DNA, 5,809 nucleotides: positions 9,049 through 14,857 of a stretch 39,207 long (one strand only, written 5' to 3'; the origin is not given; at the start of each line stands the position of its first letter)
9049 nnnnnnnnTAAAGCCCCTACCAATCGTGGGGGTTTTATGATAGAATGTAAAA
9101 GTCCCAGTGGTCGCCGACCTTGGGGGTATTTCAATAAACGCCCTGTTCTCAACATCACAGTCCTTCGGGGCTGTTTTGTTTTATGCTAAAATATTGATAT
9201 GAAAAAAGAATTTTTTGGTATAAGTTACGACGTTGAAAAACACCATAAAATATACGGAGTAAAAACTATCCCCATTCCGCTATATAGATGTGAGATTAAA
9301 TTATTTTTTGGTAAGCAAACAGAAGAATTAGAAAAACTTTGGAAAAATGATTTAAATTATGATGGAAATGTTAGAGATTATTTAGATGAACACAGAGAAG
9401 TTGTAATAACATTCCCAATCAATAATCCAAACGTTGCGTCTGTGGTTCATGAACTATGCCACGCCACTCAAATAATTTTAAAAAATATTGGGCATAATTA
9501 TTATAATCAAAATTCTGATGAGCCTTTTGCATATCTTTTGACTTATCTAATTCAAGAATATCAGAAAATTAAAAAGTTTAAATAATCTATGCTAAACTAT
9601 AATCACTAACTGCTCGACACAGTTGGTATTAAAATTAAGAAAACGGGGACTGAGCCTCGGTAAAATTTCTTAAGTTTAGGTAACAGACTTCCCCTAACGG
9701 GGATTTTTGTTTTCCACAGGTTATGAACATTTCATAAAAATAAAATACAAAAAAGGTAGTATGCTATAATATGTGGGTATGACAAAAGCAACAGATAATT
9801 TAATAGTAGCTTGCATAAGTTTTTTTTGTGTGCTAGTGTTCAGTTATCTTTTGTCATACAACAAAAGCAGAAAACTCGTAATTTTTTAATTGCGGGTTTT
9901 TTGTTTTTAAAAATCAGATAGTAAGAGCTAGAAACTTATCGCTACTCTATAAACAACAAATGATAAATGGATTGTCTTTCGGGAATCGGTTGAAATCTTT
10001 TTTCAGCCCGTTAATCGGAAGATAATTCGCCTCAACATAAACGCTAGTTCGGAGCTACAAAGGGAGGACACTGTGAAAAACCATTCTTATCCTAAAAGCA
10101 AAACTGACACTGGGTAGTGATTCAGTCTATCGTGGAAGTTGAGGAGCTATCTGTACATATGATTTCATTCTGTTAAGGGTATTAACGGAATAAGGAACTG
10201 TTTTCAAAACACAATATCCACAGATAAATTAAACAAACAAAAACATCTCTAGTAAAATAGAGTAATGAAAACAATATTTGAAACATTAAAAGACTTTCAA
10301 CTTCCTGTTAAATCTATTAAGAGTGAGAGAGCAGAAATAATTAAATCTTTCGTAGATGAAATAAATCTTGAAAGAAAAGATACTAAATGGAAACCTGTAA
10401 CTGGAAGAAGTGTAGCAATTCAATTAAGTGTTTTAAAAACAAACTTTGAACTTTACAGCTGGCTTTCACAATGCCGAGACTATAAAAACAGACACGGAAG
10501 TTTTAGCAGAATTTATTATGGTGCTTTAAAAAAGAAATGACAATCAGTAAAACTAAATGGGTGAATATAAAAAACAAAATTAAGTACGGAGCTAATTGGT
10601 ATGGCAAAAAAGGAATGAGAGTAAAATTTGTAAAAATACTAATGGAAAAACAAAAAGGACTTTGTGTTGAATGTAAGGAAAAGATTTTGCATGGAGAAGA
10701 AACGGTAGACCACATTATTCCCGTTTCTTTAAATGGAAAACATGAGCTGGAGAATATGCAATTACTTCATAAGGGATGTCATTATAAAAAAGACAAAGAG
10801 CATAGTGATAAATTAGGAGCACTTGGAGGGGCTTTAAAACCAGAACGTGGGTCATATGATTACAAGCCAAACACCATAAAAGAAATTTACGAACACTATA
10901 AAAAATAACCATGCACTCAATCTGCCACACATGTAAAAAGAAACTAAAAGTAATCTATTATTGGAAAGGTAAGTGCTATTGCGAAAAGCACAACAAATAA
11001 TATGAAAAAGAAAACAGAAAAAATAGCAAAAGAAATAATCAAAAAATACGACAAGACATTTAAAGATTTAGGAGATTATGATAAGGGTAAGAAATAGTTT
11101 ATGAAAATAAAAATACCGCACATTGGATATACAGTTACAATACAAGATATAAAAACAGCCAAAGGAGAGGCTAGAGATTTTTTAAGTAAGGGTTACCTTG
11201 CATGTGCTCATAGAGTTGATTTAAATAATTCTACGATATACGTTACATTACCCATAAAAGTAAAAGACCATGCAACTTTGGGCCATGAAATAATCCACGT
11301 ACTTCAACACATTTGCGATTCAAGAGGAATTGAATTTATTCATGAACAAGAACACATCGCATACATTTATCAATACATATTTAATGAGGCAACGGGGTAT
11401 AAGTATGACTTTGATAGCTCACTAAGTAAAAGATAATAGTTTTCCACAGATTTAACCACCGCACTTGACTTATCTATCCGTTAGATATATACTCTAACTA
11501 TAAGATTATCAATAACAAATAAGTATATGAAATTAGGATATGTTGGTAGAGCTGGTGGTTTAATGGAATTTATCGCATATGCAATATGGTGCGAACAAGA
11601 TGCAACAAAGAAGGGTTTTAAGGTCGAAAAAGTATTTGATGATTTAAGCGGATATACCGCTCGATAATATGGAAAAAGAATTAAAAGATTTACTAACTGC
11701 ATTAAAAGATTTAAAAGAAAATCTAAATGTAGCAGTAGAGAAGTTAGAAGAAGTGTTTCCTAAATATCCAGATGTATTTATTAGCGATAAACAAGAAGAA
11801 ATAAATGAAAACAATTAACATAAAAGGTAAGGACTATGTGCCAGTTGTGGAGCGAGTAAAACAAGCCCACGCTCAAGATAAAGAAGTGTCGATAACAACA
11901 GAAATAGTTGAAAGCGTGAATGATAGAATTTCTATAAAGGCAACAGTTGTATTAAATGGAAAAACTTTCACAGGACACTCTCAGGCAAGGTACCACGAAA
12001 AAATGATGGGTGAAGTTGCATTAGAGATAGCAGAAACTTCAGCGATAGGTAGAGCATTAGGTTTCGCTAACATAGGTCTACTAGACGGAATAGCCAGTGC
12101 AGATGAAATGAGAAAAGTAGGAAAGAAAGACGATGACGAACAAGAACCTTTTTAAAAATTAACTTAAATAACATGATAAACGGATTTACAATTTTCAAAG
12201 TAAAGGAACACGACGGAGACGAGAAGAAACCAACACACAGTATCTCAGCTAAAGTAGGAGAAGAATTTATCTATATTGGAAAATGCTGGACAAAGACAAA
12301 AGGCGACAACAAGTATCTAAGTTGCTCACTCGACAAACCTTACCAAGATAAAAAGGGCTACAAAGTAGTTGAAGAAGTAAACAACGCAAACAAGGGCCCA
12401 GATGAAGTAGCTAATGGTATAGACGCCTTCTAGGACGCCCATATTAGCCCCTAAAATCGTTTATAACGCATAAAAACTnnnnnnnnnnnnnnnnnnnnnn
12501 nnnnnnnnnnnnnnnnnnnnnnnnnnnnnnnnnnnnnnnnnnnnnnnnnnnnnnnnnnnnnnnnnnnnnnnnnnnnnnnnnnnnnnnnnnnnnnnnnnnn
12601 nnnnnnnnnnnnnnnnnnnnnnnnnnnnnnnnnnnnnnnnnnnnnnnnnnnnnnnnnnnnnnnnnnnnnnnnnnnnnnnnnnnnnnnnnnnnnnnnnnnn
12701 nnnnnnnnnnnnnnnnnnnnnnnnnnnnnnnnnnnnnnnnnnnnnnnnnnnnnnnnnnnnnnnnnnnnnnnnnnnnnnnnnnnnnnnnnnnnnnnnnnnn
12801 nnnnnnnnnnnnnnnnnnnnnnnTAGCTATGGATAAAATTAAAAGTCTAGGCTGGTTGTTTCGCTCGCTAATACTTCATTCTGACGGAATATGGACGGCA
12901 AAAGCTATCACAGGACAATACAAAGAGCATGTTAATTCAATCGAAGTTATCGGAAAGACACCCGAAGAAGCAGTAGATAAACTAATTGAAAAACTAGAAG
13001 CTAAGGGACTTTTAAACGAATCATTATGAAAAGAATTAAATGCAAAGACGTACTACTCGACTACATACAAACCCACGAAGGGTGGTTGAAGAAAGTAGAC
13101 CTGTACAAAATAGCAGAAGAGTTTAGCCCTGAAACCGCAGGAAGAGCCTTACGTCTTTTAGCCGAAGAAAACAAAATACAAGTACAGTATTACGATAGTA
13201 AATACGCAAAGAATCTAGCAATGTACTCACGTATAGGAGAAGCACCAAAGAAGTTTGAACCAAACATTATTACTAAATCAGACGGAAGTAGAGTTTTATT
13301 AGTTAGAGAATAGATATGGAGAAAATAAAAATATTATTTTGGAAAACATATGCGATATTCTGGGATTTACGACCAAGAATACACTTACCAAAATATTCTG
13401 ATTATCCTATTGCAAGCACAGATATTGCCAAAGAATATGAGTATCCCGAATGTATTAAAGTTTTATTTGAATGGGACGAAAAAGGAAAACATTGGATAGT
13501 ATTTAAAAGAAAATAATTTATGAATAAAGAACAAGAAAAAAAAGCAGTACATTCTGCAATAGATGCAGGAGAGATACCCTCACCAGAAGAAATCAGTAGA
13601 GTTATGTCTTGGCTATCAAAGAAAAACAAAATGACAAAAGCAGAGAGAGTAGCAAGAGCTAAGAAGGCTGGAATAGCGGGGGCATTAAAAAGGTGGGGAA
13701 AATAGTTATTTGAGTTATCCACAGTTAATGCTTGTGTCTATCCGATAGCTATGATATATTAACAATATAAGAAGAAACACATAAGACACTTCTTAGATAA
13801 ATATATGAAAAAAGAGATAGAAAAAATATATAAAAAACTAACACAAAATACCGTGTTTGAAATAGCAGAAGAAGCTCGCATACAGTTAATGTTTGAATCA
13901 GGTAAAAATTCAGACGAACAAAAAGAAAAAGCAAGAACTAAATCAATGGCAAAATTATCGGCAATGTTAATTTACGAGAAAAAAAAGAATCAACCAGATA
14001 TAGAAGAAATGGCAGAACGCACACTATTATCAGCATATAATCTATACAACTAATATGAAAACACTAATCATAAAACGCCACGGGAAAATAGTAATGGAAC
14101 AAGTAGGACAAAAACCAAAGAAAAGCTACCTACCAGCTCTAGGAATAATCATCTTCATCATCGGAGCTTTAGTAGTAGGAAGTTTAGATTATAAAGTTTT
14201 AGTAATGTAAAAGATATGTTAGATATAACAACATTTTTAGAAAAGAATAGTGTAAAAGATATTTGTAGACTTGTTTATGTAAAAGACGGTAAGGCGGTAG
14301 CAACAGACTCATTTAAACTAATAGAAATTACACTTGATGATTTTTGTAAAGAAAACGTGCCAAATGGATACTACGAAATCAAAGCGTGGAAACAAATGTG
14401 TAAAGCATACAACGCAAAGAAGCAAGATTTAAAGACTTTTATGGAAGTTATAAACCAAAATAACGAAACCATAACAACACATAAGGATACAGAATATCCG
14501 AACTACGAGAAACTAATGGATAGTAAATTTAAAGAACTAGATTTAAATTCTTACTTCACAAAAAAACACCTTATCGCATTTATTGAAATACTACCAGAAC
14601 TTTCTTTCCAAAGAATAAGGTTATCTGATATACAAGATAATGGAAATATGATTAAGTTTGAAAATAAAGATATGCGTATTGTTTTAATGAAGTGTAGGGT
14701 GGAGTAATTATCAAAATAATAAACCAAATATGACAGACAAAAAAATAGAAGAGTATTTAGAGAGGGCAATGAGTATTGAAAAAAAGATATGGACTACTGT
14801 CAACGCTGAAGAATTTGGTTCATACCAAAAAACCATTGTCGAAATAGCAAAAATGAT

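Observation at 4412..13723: DnaA-box-like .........(G) motif recurring in intergenic DNA at fixed distances from -10 elements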

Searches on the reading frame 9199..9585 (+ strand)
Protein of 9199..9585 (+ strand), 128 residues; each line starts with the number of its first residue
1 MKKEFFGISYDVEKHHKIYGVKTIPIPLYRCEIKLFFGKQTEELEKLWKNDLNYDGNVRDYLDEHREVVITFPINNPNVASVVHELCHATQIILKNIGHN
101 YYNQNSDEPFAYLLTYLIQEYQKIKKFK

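Call 10: search_protein_families(library=pfam, max_evalue=0.01, proteins=[window:9199-9585:+])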
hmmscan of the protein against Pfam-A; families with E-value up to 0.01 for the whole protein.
window:9199-9585:+ (128 aa): 0 families

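Call 11: search_protein_families(library=phrogs, max_evalue=0.001, proteins=[window:9199-9585:+])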
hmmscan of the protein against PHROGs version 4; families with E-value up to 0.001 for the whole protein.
window:9199-9585:+ (128 aa): 1 family
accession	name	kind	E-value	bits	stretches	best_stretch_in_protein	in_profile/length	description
phrog_1365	-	unknown function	3.8e-10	40.8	1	24-124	8-115/127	-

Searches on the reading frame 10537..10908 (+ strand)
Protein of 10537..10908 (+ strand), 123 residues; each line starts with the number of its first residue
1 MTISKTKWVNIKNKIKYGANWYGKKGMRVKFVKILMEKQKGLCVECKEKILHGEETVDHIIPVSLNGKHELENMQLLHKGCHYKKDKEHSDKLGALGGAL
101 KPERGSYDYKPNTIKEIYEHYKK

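Call 27: search_protein_families(library=pfam, max_evalue=0.05, proteins=[window:10537-10908:+])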
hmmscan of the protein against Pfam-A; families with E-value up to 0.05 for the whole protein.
window:10537-10908:+ (123 aa): 2 families
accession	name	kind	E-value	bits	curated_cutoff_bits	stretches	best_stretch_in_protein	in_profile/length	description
PF01844.29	HNH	-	2.7e-11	43.8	21.4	1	43-87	1-46/47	HNH endonuclease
PF14279.12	HNH_5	-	6.1e-07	29.7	27.5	1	43-94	1-52/56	HNH endonuclease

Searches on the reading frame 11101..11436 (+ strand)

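Call 27: search_protein_families(library=pfam, max_evalue=0.05, proteins=[window:11101-11436:+])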
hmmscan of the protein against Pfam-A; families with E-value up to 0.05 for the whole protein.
window:11101-11436:+ (111 aa): 0 families

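Call 80: search_protein_families(library=phrogs, max_evalue=0.001, proteins=[window:11101-11436:+])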
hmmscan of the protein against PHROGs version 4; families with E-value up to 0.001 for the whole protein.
window:11101-11436:+ (111 aa): 1 family
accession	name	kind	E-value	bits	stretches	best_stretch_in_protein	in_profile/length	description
phrog_1365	-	unknown function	6.4e-08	33.6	1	44-97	59-112/127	-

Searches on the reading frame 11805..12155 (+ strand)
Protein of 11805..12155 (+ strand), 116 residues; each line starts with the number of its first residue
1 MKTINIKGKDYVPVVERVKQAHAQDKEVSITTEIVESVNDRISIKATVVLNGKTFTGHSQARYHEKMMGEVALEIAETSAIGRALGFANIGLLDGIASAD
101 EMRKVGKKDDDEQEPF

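Call 27: search_protein_families(library=pfam, max_evalue=0.05, proteins=[window:11805-12155:+])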
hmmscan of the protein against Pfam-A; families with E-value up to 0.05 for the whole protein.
window:11805-12155:+ (116 aa): 0 families

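Call 80: search_protein_families(library=phrogs, max_evalue=0.001, proteins=[window:11805-12155:+])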
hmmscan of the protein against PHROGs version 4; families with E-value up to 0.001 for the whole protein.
window:11805-12155:+ (116 aa): 2 families
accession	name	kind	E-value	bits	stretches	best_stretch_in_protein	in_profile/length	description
phrog_11717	-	unknown function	7.7e-12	46.4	1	2-110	15-132/208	-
phrog_22961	-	unknown function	0.00013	23.1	1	22-103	126-210/213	-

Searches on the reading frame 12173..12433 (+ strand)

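Call 27: search_protein_families(library=pfam, max_evalue=0.05, proteins=[window:12173-12433:+])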
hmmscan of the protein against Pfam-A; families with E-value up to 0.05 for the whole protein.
window:12173-12433:+ (86 aa): 1 family
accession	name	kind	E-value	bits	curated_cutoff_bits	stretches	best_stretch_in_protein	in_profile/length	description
PF05284.17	DUF736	-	8.4e-05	22.9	22.1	1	10-57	29-74/99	Protein of unknown function (DUF736)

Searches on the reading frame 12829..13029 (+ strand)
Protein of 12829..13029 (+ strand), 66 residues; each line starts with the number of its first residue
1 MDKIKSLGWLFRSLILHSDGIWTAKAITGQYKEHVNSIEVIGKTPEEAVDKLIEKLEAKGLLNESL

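Call 27: search_protein_families(library=pfam, max_evalue=0.05, proteins=[window:12829-13029:+])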
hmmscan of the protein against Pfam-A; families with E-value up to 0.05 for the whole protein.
window:12829-13029:+ (66 aa): 1 family
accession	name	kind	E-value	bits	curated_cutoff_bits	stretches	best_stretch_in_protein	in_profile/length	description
PF07228.17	SpoIIE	-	0.0076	16.6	25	1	13-58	125-174/192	Stage II sporulation protein E (SpoIIE)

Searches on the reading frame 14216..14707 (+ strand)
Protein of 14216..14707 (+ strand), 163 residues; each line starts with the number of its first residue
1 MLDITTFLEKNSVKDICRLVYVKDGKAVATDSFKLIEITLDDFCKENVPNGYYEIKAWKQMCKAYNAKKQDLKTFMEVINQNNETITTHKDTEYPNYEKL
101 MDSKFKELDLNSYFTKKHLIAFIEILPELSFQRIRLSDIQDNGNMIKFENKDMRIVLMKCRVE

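Call 10: search_protein_families(library=pfam, max_evalue=0.01, proteins=[window:14216-14707:+])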
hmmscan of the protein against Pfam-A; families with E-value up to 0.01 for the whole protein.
window:14216-14707:+ (163 aa): 0 families

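Call 11: search_protein_families(library=phrogs, max_evalue=0.001, proteins=[window:14216-14707:+])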
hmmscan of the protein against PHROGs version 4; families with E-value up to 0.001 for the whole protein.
window:14216-14707:+ (163 aa): 1 family
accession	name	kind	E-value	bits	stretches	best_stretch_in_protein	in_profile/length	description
phrog_6615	-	DNA, RNA and nucleotide metabolism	8.8e-05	23.2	0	8-39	17-49/214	DNA polymerase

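Call 31: find_related_loci(query=window:14216-14707:+, collection=viral_contigs, flank=10000)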
Query window:14216-14707:+ (163 aa) in viral_contigs; peptide patterns used: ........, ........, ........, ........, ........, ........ (x = any residue, [..] = any of these).
5 stretches matched a pattern, but none encodes a relative of the query by tblastn (E <= 1e-3).
